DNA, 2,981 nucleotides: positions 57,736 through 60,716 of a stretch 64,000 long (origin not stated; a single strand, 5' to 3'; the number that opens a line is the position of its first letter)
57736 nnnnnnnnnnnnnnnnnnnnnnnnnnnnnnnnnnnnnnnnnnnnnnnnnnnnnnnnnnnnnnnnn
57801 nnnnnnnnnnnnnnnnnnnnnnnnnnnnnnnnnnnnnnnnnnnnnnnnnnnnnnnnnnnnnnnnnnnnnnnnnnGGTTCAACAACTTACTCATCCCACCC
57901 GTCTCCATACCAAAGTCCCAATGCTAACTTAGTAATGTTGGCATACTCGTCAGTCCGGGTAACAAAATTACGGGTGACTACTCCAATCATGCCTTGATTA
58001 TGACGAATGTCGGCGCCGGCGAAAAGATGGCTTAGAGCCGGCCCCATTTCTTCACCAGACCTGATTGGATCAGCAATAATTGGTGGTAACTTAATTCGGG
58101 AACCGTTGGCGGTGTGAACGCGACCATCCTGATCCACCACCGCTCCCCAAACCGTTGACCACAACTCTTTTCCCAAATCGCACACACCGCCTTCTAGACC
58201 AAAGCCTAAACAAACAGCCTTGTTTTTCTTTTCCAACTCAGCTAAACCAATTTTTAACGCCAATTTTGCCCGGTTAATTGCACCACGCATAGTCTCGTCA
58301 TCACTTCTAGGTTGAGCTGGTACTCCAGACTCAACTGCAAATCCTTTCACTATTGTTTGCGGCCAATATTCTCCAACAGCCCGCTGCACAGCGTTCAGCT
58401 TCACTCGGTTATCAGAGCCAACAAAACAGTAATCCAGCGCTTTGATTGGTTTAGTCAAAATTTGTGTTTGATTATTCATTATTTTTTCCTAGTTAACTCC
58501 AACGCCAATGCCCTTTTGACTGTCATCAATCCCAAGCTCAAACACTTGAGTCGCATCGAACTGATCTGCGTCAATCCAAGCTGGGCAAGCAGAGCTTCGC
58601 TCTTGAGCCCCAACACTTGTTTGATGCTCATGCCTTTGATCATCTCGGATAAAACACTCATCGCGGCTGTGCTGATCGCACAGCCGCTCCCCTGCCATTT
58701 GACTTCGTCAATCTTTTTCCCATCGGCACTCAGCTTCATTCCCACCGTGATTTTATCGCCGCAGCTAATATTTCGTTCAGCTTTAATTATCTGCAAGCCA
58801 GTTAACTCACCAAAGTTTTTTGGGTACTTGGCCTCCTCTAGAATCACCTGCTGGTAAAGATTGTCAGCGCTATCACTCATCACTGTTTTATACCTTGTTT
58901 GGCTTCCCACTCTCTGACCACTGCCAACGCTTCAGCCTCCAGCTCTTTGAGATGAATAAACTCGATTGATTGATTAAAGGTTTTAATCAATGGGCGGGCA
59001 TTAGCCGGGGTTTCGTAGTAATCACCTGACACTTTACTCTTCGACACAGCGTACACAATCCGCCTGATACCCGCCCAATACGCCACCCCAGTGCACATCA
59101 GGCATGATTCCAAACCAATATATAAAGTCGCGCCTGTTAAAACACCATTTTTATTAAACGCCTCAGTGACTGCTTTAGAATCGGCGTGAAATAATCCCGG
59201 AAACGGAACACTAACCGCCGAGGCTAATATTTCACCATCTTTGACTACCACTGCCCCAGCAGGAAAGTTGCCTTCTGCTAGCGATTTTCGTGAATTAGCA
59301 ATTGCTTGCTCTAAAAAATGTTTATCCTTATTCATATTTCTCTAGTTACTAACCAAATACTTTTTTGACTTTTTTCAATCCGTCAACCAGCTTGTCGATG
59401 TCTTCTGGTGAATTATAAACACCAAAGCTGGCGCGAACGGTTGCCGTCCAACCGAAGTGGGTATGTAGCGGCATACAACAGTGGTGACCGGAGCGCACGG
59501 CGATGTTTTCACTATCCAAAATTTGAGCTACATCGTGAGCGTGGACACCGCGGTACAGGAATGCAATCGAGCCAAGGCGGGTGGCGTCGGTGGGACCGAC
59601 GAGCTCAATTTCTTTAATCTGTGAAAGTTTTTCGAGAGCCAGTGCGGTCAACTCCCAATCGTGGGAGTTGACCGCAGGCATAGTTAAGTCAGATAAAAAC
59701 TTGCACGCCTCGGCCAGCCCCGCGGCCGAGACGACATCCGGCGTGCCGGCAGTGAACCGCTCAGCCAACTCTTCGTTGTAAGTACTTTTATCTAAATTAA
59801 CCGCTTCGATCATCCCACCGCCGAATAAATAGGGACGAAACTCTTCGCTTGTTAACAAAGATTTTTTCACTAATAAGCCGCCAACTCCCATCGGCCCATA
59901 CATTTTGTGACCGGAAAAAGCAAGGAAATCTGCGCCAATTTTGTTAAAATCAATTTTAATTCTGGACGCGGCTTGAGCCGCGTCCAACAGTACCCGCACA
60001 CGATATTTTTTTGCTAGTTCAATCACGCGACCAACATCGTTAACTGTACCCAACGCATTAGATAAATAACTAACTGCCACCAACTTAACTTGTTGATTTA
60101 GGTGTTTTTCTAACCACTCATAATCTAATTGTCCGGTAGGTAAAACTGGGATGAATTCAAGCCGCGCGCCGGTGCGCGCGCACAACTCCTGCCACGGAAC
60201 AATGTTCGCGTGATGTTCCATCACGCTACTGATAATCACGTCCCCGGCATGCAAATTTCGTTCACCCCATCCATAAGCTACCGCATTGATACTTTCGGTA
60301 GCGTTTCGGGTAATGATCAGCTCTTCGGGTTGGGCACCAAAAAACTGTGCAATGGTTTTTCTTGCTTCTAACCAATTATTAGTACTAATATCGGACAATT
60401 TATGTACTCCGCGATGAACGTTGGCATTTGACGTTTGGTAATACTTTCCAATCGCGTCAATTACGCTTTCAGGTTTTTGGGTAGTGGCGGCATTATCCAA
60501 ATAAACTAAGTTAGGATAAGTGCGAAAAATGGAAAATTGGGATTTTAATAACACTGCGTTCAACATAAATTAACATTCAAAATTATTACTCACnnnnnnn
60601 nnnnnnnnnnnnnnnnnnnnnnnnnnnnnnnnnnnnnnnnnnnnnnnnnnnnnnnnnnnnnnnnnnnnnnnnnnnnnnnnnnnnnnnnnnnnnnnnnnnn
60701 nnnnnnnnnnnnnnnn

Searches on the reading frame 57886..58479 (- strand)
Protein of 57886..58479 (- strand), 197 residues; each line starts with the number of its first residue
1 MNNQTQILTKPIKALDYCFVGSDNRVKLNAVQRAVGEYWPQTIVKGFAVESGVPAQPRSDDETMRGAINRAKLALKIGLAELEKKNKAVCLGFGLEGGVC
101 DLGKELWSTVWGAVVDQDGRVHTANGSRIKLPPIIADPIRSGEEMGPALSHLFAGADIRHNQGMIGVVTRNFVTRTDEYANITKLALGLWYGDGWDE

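Call 3: search_protein_families(library=pfam, proteins=[window:57886-58479:-], max_evalue=0.01)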
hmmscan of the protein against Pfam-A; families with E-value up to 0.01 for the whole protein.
window:57886-58479:- (197 aa): 1 family
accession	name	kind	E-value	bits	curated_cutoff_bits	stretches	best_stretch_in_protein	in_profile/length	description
PF01931.24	NTPase_I-T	-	3.5e-41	141.2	25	1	21-189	1-160/162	Protein of unknown function DUF84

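Call 4: search_protein_families(library=ncbifam, proteins=[window:57886-58479:-], max_evalue=0.01)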
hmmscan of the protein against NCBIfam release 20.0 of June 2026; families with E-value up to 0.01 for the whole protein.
window:57886-58479:- (197 aa): 5 families
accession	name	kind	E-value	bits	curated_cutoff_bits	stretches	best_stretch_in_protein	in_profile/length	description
NF002850.0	PRK03114.1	equivalog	5.2e-41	140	199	1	19-190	4-162/169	DUF84 family protein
NF003459.0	PRK05074.1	equivalog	2.3e-26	92.6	175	1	19-187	8-165/176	inosine/xanthosine triphosphatase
TIGR00258.1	TIGR00258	equivalog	5.8e-24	85.1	117.1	1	20-187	1-158/168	inosine/xanthosine triphosphatase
NF003039.0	PRK03941.1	equivalog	1.1e-22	80.7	199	1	20-180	5-157/176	NTPase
NF002250.0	PRK01170.1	subfamily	3.5e-13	49.7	489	1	12-186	147-310/322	bifunctional pantetheine-phosphate adenylyltransferase/NTP phosphatase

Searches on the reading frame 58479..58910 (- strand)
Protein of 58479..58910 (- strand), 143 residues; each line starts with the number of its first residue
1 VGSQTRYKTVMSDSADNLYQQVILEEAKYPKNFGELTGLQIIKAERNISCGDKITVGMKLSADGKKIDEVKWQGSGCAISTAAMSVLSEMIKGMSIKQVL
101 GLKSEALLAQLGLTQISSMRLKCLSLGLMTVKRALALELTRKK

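Call 3: search_protein_families(library=pfam, proteins=[window:58479-58910:-], max_evalue=0.01)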
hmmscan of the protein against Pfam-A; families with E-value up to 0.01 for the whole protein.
window:58479-58910:- (143 aa): 1 family
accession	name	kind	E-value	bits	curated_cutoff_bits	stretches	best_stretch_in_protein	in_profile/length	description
PF01592.21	NifU_N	-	2.7e-21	76.5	22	1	19-136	2-118/127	NifU-like N terminal domain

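Call 4: search_protein_families(library=ncbifam, proteins=[window:58479-58910:-], max_evalue=0.01)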
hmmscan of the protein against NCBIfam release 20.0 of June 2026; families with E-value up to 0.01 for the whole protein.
window:58479-58910:- (143 aa): 5 families
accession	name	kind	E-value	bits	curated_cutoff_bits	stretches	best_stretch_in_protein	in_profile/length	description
TIGR01994.1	SUF_scaf_2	equivalog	6.8e-24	84.4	92.5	1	16-105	2-89/137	Fe-S cluster assembly sulfur transfer protein SufU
TIGR03419.1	NifU_clost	equivalog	2.2e-14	53.9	187.9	1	19-136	1-114/121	Fe-S cluster assembly scaffold protein NifU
TIGR01999.1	iscU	equivalog_domain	1.4e-10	41.4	192.4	1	19-136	1-117/124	Fe-S cluster assembly scaffold IscU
TIGR02000.1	NifU_proper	equivalog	5.2e-10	39.2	273.3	1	20-127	5-110/290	Fe-S cluster assembly protein NifU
NF011814.0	PRK15286.1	equivalog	0.0072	15.9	264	1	54-118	69-131/170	putative minor fimbrial subunit StfE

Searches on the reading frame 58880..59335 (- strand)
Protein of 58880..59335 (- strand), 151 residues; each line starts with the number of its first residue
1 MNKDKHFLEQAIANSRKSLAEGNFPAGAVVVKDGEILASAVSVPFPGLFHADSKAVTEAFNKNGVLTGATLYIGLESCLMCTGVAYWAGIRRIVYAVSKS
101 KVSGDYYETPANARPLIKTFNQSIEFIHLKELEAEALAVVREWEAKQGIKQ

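Call 3: search_protein_families(library=pfam, proteins=[window:58880-59335:-], max_evalue=0.01)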
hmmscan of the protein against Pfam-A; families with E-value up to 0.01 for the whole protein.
window:58880-59335:- (151 aa): 3 families
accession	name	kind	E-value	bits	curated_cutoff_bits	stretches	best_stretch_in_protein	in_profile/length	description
PF00383.29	dCMP_cyt_deam_1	-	5.7e-18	65.1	25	1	1-96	1-101/102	Cytidine and deoxycytidylate deaminase zinc-binding region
PF14437.12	MafB19-deam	-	8.5e-14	52.1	27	1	4-102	3-106/142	MafB19-like deaminase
PF14439.12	Bd3614-deam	-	0.0041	17.5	38.5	1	29-95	14-88/113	Bd3614-like deaminase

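Call 4: search_protein_families(library=ncbifam, proteins=[window:58880-59335:-], max_evalue=0.01)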
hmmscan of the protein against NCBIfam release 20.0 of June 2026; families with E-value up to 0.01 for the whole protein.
window:58880-59335:- (151 aa): 5 families
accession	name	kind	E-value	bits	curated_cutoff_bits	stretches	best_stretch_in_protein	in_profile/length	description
NF008113.2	PRK10860.1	equivalog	9.2e-12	45.1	150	1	3-102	6-110/165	tRNA adenosine(34) deaminase TadA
TIGR00326.1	eubact_ribD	equivalog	2.2e-08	33.7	156.35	1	14-98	9-95/343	bifunctional diaminohydroxyphosphoribosylaminopyrimidine deaminase/5-amino-6-(5-phosphoribosylamino)uracil reductase RibD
TIGR02571.1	ComEB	equivalog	9.8e-05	22.4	219.45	1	50-97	69-116/151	ComE operon protein 2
NF041025.1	antiphage_deaminase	equivalog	0.00037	19.5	400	1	49-95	338-385/437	anti-phage dCTP deaminase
NF008052.0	PRK10786.1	equivalog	0.0021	16.8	500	1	4-97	3-100/367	bifunctional diaminohydroxyphosphoribosylaminopyrimidine deaminase/5-amino-6-(5-phosphoribosylamino)uracil reductase RibD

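Call 62: search_protein_families(library=padloc, proteins=[window:58880-59335:-], max_evalue=0.01)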
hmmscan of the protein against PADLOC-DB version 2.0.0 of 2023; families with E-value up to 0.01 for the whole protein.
window:58880-59335:- (151 aa): 1 family
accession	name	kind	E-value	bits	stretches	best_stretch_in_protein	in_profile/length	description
PDLC02373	dCTPase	-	5.2e-05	20.3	1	50-95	440-485/630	-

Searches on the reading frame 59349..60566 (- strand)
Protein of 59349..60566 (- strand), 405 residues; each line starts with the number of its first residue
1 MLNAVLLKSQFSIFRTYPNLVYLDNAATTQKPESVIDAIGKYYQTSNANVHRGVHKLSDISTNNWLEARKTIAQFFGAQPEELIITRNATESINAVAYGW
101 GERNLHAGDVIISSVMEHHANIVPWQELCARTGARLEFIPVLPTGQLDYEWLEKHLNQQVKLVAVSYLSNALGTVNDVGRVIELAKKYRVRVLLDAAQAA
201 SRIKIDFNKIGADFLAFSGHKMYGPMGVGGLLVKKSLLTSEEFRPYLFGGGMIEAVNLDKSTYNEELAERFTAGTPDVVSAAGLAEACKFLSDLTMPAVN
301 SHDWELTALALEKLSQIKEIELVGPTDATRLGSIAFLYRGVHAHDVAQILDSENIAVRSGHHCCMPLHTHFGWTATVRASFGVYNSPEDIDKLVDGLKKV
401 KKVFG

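Call 3: search_protein_families(library=pfam, proteins=[window:59349-60566:-], max_evalue=0.01)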
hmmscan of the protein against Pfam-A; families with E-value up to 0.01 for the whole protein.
window:59349-60566:- (405 aa): 5 families
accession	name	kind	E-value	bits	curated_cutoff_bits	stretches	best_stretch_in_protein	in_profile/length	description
PF00266.25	Aminotran_5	-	6e-128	427.4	21.5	1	21-393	1-371/371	Aminotransferase class-V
PF00155.27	Aminotran_1_2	-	2.1e-06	27.6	19.7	1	28-197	17-187/361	Aminotransferase class I and II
PF01053.26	Cys_Met_Meta_PP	-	7.1e-05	22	27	1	106-222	89-199/381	Cys/Met metabolism PLP-dependent enzyme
PF01041.23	DegT_DnrJ_EryC1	-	0.0013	18.5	19.8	1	82-235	41-187/360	DegT/DnrJ/EryC1/StrS aminotransferase family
PF01212.27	Beta_elim_lyase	-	0.0016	18.3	27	1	120-252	80-230/288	Beta-eliminating lyase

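Call 4: search_protein_families(library=ncbifam, proteins=[window:59349-60566:-], max_evalue=0.01)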
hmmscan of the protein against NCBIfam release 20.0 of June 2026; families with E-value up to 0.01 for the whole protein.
window:59349-60566:- (405 aa): 34 families (the best 25 are shown)
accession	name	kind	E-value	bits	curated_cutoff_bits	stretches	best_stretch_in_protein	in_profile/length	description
TIGR01979.1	sufS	subfamily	1.8e-146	488.1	475.1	1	7-405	3-403/403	SufS family cysteine desulfurase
NF041166.1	f2_encap_cargo1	exception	5.3e-130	435.4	800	1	19-399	245-622/623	family 2A encapsulin nanocompartment cargo protein cysteine desulfurase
NF006791.0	PRK09295.1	equivalog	7.5e-112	374.4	661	1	19-405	23-406/406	cysteine desulfurase SufS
NF008126.0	PRK10874.1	equivalog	5.8e-90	302.3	607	1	6-400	8-395/401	cysteine desulfurase CsdA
TIGR03392.1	FeS_syn_CsdA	equivalog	1.2e-87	294.6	493.6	1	10-400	9-392/398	cysteine desulfurase CsdA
TIGR01977.1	am_tr_V_EF2568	hypoth_equivalog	2.4e-74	250.6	377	1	21-400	1-376/376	cysteine desulfurase family protein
TIGR01976.1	am_tr_V_VC1184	hypoth_equivalog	1.6e-54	185.8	352.35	1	16-396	15-400/401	cysteine desulfurase-like protein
NF040779.1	Sec_lyase_SclA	exception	2.4e-52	178.1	525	1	21-400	1-376/378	selenocysteine lyase SclA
TIGR03402.1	FeS_nifS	equivalog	5.5e-46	157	530.75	1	21-400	1-369/379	cysteine desulfurase NifS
TIGR03235.1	DNA_S_dndA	equivalog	9.1e-41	140.3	480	1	22-364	1-325/353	cysteine desulfurase DndA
NF010611.0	PRK14012.1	equivalog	4.1e-38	131.4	548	1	21-364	7-331/406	IscS subfamily cysteine desulfurase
TIGR02006.1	IscS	equivalog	2.5e-35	122.3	643.2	1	21-364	5-327/402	IscS subfamily cysteine desulfurase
TIGR03403.1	nifS_epsilon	equivalog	4.8e-28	98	587.7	1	21-251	1-228/382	NifS family cysteine desulfurase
NF002806.0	PRK02948.1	subfamily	1.9e-24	86.4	304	1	20-234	1-213/381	IscS subfamily cysteine desulfurase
TIGR04343.1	egtE_PLP_lyase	equivalog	4.3e-18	65.3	400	1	14-328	8-301/370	ergothioneine biosynthesis PLP-dependent enzyme EgtE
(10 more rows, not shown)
